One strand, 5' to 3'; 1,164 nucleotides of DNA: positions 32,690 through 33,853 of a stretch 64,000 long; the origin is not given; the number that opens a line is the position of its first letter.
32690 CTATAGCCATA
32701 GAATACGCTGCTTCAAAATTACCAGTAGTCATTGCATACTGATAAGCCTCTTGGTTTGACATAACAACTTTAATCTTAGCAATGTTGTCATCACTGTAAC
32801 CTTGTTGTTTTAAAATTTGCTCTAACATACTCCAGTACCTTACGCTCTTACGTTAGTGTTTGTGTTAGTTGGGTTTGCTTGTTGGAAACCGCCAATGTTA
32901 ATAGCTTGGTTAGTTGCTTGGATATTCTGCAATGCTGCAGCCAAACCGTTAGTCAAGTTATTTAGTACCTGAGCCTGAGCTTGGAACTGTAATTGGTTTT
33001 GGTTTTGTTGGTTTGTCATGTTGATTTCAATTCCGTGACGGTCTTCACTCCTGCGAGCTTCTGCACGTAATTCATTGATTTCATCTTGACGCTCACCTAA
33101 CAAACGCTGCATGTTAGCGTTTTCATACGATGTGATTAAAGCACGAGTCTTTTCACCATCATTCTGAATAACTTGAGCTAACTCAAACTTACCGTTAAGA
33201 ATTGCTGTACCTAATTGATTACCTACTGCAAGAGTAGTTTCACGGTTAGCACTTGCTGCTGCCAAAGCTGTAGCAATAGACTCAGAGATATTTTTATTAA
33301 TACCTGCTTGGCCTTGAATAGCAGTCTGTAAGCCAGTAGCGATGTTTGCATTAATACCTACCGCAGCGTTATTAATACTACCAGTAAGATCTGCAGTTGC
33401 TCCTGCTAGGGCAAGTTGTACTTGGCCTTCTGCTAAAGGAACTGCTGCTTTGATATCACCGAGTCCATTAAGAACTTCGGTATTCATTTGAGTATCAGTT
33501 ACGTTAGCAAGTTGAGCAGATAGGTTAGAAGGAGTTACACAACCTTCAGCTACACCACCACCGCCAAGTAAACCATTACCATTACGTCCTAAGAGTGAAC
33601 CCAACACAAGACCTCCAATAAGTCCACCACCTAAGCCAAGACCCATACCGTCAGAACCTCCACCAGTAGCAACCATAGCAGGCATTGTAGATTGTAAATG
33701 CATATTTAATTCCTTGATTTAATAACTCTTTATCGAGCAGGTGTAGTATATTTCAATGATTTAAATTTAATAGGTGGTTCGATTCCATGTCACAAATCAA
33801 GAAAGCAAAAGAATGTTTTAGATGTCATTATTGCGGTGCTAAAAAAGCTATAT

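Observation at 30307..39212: Inverted 8.8-kb fiber-plus-lysis module between the kinase/NUDIX and ThyX/RNR gene blocks, split into three units by two opposite-strand micro-genes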

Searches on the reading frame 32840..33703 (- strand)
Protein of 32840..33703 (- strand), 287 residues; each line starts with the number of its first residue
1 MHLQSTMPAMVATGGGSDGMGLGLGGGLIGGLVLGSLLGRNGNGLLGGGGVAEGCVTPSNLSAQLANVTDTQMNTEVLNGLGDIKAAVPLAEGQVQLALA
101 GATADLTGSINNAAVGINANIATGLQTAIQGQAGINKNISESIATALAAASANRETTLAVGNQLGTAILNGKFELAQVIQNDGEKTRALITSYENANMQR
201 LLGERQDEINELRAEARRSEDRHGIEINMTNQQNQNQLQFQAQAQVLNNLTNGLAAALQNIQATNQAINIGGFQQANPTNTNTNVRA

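Call 7: search_protein_families(library=pfam, proteins=[window:32840-33703:-], max_evalue=0.1)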
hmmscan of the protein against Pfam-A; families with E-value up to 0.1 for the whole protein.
window:32840-33703:- (287 aa): 1 family
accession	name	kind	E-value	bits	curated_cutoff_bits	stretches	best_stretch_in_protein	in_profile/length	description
PF09920.14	DUF2150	-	0.077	13.4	28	0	125-172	102-150/189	Uncharacterized protein conserved in archaea (DUF2150)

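Call 8: search_protein_families(library=phrogs, proteins=[window:32840-33703:-], max_evalue=0.01)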
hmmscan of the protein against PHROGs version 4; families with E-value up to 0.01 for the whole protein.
window:32840-33703:- (287 aa): 0 families

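Call 15: search_dna_similar(query=window:32840-33703:-, collection=phages, mode=protein, max_evalue=0.001, max_rows=30)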
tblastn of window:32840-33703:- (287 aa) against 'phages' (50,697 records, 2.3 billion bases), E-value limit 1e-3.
Records with a match: 2; places in all: 2; records where one place covers at least 80% of the query: 0.
Best place of each record, by identity: <60% 2.
By first word of the organism name: Iodobacter 2.
By host as written in the record: Iodobacter sp. CdM7 2.
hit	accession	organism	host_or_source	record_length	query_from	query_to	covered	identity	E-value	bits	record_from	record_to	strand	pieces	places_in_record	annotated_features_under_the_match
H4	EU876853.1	Iodobacter phage PhiPLPE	Iodobacter sp. CdM7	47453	51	220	59%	52.9%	1e-26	115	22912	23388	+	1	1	gp38 putative tail-fiber protein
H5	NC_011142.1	Iodobacter phage PhiPLPE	Iodobacter sp. CdM7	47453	51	220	59%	52.9%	1e-26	115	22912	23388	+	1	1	gp38 putative tail-fiber protein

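Call 18: get_annotated_region(hit=H5, flank=6000)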
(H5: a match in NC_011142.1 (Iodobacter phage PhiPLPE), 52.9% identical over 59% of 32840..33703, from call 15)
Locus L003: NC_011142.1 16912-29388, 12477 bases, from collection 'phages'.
description: Iodobacteriophage phiPLPE, complete genome.
organism: Iodobacter phage PhiPLPE (NCBI taxid 551895)
taxonomy: Viruses; Duplodnaviria; Heunggongvirae; Uroviricota; Caudoviricetes; Iodovirus; Iodovirus PLPE
host: Iodobacter sp. CdM7; source: -; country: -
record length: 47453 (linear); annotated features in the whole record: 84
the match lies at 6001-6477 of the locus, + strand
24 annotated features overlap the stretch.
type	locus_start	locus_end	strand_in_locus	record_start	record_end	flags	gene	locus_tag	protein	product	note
CDS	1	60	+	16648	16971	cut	-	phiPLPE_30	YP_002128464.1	hypothetical protein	-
CDS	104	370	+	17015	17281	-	-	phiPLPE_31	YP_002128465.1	hypothetical protein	-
CDS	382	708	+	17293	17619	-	-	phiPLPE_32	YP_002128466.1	hypothetical protein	-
CDS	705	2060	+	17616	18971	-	-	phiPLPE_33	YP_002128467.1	gp33 putative acylhydrolase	-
CDS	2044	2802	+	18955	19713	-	-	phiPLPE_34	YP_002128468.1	gp34 virion protein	Virion component confirmed by MS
CDS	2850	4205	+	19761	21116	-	-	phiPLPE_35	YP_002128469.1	gp35 virion protein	Virion component confirmed by MS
CDS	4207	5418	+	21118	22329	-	-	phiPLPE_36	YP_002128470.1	gp36 putative tail-fiber protein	-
CDS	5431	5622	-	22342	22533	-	-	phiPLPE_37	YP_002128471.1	hypothetical protein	-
CDS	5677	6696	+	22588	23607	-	-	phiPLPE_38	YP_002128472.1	gp38 putative tail-fiber protein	-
CDS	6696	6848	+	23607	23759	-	-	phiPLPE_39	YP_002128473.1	hypothetical protein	-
CDS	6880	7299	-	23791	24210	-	-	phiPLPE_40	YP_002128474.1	lipoprotein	-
CDS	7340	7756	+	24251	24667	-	-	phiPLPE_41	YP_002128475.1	virion structural protein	-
CDS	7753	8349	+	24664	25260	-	-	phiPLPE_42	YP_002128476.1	tail completion or Neck1 protein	-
CDS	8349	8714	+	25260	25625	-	-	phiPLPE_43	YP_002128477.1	hypothetical protein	-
CDS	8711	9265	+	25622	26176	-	-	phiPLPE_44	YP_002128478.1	hypothetical protein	-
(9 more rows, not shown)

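Call 19: find_homologous_proteins(query=window:32840-33703:-, max_evalue=0.001)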
Query window:32840-33703:- (287 aa): 955 proteins with E <= 0.001 among 8000 candidates; the best 120 are listed.
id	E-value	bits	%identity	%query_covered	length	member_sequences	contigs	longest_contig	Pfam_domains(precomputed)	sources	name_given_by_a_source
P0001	2.7e-168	576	100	100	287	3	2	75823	-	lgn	-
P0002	1.6e-126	439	76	100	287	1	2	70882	-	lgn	-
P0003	1.5e-115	403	75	100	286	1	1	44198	-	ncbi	ncbi:MAG: hypothetical protein RR282_00730 [Acinetobacter sp.]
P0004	2.7e-113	396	72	98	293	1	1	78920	-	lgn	-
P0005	4.5e-113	395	71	100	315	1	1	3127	-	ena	-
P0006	4.9e-108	378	68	98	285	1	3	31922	-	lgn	-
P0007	4.7e-106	372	66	100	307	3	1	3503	-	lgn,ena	-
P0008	4.0e-105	369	70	100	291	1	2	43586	-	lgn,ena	-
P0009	2.0e-104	367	66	100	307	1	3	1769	-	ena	-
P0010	3.5e-101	356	64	95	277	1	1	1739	-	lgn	-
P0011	3.2e-100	353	68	98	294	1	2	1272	-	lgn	-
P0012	3.1e-98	346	64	95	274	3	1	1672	-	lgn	-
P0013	3.7e-96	340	70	81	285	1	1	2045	-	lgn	-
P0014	9.4e-96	338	64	98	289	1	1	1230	-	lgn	-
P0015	3.2e-93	330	62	100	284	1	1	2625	-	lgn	-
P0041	4.5e-62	228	49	100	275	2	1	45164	-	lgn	-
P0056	3.6e-53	199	51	85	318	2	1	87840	-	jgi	jgi:hypothetical protein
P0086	8.1e-46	175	48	80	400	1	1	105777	-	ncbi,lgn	-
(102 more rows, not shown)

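Call 20: find_related_loci(query=window:32840-33703:-, collection=viral_contigs, flank=8000)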
Query window:32840-33703:- (287 aa) in viral_contigs; peptide patterns used: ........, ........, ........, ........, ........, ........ (x = any residue, [..] = any of these).
7 stretches matched a pattern; 1 encode a relative of the query (tblastn E <= 1e-3); 1 distinct loci.
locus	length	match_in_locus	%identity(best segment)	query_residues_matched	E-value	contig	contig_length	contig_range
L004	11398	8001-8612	41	73-280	1e-20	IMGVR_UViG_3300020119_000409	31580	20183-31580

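Call 21: find_encoding_contigs(protein=P0002, flank=10000, max_places=2)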
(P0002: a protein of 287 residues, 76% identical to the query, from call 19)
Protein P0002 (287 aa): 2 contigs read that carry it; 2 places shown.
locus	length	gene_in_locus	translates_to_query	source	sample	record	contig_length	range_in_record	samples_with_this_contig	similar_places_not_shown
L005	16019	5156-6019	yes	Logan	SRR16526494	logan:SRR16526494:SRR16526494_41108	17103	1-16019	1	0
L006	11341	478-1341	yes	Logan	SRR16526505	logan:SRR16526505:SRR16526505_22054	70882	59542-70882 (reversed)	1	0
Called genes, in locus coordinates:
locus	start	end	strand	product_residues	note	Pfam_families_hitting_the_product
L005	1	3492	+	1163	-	?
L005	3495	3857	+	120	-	-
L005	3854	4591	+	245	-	-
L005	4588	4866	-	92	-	-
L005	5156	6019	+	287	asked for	-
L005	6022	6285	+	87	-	-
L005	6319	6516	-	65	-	-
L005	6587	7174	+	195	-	PF11860:Muramidase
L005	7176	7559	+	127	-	-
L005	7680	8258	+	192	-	-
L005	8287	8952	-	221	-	PF00293:NUDIX (weak)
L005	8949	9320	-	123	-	-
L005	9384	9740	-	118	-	-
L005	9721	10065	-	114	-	-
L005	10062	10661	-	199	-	PF13521:AAA_28 (weak)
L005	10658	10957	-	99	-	-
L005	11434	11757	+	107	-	PF11133:Phage_head_fibr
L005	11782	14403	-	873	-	PF01612:DNA_pol_A_exo1 (faint), PF00476:DNA_pol_A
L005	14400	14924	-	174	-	-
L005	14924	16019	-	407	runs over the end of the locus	PF05970:PIF1 (weak), PF13604:AAA_30, PF13245:AAA_19, PF13401:AAA_22 (weak), PF01443:Viral_helicase1 (faint), PF13538:UvrD_C_2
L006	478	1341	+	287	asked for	-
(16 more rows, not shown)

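Call 22: find_encoding_contigs(protein=P0004, flank=10000, max_places=2)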
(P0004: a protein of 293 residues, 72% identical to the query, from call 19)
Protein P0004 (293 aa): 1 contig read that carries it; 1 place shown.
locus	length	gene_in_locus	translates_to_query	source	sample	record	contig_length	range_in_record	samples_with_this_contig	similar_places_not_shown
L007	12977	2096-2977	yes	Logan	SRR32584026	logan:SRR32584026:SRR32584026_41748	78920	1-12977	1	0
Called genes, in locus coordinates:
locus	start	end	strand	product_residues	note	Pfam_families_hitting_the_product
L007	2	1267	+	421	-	?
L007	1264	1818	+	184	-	PF14301:DUF4376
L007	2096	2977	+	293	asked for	-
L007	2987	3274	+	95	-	-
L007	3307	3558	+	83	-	-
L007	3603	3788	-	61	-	-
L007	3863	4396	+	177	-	PF01520:Amidase_3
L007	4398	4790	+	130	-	-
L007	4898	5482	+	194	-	-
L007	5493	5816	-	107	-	-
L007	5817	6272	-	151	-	-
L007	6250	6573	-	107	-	-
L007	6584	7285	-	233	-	-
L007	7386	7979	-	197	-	-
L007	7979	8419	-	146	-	-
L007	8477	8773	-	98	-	-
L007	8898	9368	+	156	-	PF02368:Big_2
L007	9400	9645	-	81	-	-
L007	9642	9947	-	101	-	-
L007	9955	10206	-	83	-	-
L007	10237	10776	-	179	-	-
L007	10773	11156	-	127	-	PF24203:Phage_ProQ_C_like (weak)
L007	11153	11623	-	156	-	PF00075:RNase_H (weak), PF13456:RVT_3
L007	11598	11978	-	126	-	-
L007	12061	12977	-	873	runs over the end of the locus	PF00476:DNA_pol_A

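Call 25: find_encoding_contigs(protein=P0041, flank=7000, max_places=1)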
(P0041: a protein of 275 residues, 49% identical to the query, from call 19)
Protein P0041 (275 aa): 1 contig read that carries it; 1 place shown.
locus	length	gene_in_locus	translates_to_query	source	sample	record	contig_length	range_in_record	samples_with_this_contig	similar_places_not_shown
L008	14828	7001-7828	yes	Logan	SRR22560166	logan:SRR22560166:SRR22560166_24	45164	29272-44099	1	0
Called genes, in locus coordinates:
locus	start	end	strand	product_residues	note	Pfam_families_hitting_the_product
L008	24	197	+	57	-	-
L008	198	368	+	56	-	-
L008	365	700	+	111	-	-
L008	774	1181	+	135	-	-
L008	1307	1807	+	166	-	PF13392:HNH_3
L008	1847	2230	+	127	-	PF20557:DnaT_2 (weak)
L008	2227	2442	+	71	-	-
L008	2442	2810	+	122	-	-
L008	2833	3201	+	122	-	-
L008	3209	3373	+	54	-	-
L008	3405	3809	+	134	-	-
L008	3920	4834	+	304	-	PF18906:Phage_tube_2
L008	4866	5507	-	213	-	-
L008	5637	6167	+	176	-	PF27119:Phage_YdaY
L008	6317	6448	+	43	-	-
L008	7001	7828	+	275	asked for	-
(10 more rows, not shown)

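Call 26: find_encoding_contigs(protein=P0056, flank=7000, max_places=1)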
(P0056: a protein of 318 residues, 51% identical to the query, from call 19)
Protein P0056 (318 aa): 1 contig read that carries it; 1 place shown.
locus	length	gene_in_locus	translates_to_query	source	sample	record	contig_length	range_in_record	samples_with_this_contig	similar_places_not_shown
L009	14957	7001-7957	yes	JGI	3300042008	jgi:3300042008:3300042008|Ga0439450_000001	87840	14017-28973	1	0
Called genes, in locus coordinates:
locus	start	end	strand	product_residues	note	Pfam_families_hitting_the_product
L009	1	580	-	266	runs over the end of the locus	PF02562:PhoH, PF13604:AAA_30 (weak), PF13245:AAA_19 (weak)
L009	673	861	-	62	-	-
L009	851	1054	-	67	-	-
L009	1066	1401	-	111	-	-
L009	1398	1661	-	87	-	-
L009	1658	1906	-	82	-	-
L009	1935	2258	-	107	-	-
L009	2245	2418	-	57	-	-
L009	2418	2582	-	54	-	-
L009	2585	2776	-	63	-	-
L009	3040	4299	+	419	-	-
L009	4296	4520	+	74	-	-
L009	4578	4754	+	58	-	-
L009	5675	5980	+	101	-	-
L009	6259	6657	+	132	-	-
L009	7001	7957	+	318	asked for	-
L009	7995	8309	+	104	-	-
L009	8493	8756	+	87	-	-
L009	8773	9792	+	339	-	-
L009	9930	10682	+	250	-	PF13392:HNH_3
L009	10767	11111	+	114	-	-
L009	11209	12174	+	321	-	PF07460:NUMOD3 (faint)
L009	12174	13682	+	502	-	PF03237:Terminase_6N, PF04466:Terminase_3 (weak), PF17289:Terminase_6C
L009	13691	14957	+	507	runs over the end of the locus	PF06074:Portal_Mu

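Call 27: find_encoding_contigs(protein=P0086, flank=7000, max_places=1)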
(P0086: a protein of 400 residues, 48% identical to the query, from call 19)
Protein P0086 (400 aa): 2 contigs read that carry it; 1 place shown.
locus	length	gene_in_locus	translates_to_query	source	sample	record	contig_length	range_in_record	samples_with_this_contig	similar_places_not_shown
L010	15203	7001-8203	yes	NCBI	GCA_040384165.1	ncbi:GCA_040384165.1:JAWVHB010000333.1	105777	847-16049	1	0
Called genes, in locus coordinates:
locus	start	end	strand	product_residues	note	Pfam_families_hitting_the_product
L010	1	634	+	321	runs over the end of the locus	-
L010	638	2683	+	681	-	-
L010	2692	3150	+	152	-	PF14301:DUF4376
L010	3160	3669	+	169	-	-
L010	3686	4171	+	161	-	-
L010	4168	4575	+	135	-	PF18925:DUF5675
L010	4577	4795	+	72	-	-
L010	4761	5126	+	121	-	-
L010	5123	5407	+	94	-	-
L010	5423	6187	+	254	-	PF02562:PhoH, PF13604:AAA_30 (faint), PF13245:AAA_19 (weak)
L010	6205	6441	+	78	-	-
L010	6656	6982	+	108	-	-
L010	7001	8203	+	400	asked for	-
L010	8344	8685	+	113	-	-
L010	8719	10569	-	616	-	PF02867:Ribonuc_red_lgC (faint)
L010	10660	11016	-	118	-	-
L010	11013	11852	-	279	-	PF02739:5_3_exonuc_N, PF01367:5_3_exonuc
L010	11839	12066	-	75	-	-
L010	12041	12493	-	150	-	PF24608:PDDEXK_15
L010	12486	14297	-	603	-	PF02463:SMC_N (weak), PF13476:AAA_23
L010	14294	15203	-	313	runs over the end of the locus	PF00149:Metallophos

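Call 44: find_related_loci(query=A1, collection=viral_contigs, flank=6000)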
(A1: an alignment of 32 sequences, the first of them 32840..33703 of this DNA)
Query A1 (287 aa) in viral_contigs; peptide patterns used: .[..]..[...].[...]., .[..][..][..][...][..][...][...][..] (x = any residue, [..] = any of these).
247 stretches matched a pattern; 54 encode a relative of the query (tblastn E <= 1e-3); 54 distinct loci.
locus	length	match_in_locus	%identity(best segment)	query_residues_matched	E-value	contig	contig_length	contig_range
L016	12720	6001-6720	51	37-280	1e-45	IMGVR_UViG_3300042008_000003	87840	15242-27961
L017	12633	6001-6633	50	77-287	9e-42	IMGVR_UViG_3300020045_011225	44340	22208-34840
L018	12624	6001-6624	49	53-271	1e-41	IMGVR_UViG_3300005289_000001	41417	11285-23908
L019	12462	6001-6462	55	56-220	4e-41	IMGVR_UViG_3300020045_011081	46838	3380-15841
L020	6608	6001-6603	49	53-264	1e-39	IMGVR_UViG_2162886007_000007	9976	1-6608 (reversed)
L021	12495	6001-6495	52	52-231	3e-38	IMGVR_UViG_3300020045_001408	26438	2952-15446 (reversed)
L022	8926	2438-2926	51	52-229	4e-38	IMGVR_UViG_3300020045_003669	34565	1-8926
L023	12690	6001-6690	49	48-287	6e-41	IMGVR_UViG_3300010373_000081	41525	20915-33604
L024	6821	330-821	44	53-231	2e-33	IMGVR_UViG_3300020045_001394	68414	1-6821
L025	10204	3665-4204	41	43-230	1e-31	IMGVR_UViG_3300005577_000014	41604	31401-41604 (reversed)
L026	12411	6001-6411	47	55-202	1e-31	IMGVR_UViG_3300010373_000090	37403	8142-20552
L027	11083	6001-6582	47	77-287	7e-30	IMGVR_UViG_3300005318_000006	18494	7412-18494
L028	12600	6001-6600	49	77-280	7e-30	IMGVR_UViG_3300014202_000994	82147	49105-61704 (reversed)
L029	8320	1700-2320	45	77-287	6e-30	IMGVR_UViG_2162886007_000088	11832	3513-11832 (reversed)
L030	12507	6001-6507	44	57-229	3e-29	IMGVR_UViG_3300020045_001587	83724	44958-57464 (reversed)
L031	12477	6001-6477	44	57-230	4e-29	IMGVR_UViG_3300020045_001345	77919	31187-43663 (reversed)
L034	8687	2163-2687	41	53-231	1e-27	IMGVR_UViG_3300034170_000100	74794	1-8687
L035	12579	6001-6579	41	70-281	3e-27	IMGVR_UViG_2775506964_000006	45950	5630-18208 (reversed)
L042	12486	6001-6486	44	48-222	7e-24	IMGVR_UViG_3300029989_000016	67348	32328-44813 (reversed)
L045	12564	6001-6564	38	36-231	6e-22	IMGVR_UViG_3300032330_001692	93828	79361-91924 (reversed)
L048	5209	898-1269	48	162-286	5e-20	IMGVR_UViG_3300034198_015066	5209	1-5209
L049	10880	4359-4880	39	61-234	2e-19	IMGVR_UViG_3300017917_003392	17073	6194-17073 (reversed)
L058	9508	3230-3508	50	179-272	6e-13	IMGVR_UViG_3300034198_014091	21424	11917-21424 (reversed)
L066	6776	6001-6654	32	33-286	7e-8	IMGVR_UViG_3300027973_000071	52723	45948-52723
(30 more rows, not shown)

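Call 47: search_protein_families(library=padloc, proteins=[window:32840-33703:-], max_evalue=0.1)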
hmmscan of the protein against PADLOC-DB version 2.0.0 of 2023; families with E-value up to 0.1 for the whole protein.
window:32840-33703:- (287 aa): 0 families

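Call 48: search_protein_families(library=ncbifam, proteins=[window:32840-33703:-], max_evalue=0.1)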
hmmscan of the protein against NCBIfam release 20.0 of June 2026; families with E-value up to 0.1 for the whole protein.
window:32840-33703:- (287 aa): 1 family
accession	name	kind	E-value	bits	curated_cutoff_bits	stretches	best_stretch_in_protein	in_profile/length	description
NF005051.0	PRK06461.1-5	equivalog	0.032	14.3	235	1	78-163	33-117/146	single-stranded DNA-binding protein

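Call 52: predict_structure(alignment_id=A1)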
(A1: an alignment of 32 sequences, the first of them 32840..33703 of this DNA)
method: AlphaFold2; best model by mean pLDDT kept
length: 287 residues; sequences in the alignment: 32
mean_pLDDT: 72.9   pTM: 0.26
mean pLDDT of the five models: 72.9, 70.7, 70.1, 70.0, 66.0
residues with pLDDT >= 90: 120; 70-90: 48; 50-70: 55; < 50: 64
segments of 3 or more residues with pLDDT < 50: 1-4, 9-27, 44-57, 265-287
pLDDT, mean of each block of 10 residues (from residue 1): 47 39 46 55 43 44 59 72 79 90 94 94 94 94 94 94 94 95 95 95 94 87 68 70 72 65 48 40 44
secondary structure, 60 per line:
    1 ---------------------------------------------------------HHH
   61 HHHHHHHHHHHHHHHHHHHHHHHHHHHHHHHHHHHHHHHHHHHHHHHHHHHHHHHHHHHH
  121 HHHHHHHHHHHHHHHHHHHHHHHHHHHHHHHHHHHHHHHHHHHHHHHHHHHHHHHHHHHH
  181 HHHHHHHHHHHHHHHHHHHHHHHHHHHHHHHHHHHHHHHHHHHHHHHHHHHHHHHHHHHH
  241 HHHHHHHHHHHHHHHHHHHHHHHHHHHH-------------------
elements in order: H58-268
